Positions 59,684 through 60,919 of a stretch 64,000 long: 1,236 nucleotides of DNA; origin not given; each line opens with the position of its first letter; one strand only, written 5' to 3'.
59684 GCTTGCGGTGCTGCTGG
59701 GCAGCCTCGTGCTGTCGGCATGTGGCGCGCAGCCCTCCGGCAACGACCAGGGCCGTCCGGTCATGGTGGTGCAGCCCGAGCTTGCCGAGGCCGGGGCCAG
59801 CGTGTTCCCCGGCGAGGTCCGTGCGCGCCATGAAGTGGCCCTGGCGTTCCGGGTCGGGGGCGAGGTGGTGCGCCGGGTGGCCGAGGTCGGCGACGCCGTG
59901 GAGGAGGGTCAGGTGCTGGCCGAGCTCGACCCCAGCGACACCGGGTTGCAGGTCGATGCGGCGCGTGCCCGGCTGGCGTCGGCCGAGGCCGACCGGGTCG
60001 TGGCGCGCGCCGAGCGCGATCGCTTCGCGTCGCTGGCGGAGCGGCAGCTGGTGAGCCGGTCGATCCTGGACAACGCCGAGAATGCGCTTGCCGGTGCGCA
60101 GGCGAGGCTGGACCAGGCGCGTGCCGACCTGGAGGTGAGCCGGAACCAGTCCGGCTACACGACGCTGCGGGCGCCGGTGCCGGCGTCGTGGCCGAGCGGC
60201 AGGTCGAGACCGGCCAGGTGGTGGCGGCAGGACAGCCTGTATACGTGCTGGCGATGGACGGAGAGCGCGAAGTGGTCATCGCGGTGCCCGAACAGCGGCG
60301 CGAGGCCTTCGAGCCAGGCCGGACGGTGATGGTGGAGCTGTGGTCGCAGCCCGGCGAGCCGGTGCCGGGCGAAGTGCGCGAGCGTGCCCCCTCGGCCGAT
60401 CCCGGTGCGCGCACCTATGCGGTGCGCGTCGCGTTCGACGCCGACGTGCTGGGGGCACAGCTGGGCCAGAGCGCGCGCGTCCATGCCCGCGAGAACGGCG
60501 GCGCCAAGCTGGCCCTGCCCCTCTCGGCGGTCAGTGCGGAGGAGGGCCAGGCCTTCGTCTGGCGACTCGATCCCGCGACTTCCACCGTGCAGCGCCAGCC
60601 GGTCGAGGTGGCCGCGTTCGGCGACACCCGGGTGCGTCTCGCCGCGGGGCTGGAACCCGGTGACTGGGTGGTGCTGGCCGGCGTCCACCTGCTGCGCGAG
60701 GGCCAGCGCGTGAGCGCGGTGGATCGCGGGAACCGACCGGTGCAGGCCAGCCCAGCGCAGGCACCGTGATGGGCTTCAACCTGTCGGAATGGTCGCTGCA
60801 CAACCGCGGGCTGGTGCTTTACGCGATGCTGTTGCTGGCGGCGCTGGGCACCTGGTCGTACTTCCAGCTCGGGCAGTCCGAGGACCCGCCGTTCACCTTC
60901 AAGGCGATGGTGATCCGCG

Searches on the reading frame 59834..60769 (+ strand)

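Call 49: search_protein_families(library=pfam, proteins=[window:59834-60769:+], max_evalue=0.001)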
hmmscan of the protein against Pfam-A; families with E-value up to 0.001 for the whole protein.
window:59834-60769:+ (311 aa): 2 families
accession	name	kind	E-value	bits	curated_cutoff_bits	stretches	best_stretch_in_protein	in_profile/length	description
PF13437.12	HlyD_3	-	2e-13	51.4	22.2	1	116-205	7-97/106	HlyD family secretion protein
PF16576.10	HlyD_D23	-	5.8e-12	45.8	30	1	116-202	116-202/214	Barrel-sandwich domain of CusB or HlyD membrane-fusion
